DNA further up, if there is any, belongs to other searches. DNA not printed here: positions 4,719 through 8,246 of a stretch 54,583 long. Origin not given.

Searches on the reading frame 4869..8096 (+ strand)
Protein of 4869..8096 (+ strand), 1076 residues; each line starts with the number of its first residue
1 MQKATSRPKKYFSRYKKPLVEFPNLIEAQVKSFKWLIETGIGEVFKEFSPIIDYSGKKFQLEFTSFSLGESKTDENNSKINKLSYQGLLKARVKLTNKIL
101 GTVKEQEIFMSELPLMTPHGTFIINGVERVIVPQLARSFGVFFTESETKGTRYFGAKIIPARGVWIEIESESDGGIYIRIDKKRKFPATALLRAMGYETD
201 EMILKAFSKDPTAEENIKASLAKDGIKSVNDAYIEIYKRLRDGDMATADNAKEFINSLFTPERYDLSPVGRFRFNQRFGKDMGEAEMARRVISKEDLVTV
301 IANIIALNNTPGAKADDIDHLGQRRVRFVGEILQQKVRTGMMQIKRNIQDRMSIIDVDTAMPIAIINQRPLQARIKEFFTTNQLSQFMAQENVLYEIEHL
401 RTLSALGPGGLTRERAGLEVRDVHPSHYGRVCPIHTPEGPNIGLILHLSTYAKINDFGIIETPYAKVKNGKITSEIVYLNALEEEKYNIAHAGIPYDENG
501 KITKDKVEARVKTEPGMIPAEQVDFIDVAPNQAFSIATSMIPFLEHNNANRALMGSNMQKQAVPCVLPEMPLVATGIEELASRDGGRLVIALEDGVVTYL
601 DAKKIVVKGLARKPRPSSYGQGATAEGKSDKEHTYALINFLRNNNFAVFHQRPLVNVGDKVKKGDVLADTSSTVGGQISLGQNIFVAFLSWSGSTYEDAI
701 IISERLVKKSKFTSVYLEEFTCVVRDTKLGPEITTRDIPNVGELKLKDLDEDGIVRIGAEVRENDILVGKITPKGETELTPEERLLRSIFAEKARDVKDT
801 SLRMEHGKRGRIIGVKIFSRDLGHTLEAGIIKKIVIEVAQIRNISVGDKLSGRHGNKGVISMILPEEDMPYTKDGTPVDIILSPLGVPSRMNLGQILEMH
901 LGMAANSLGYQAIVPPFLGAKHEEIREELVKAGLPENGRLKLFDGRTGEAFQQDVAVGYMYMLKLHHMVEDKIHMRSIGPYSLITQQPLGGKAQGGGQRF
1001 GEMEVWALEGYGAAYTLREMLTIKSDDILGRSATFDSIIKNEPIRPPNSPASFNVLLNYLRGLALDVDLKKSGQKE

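Call 93: list_cluster_members(proteins=[window:4869-8096:+, window:53770-54024:+, window:48491-50092:-])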
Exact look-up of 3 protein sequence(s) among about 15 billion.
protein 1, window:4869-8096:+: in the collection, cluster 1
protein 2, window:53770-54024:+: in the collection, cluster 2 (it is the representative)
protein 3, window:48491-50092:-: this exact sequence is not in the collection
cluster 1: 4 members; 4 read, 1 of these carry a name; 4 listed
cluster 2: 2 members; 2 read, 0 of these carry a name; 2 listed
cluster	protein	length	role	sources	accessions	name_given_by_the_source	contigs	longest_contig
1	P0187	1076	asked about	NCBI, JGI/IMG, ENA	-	-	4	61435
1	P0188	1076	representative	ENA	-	-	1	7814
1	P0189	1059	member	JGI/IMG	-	DNA-directed RNA polymerase subunit beta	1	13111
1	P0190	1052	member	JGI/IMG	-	-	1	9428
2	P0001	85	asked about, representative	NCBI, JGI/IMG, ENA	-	-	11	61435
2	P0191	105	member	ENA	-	-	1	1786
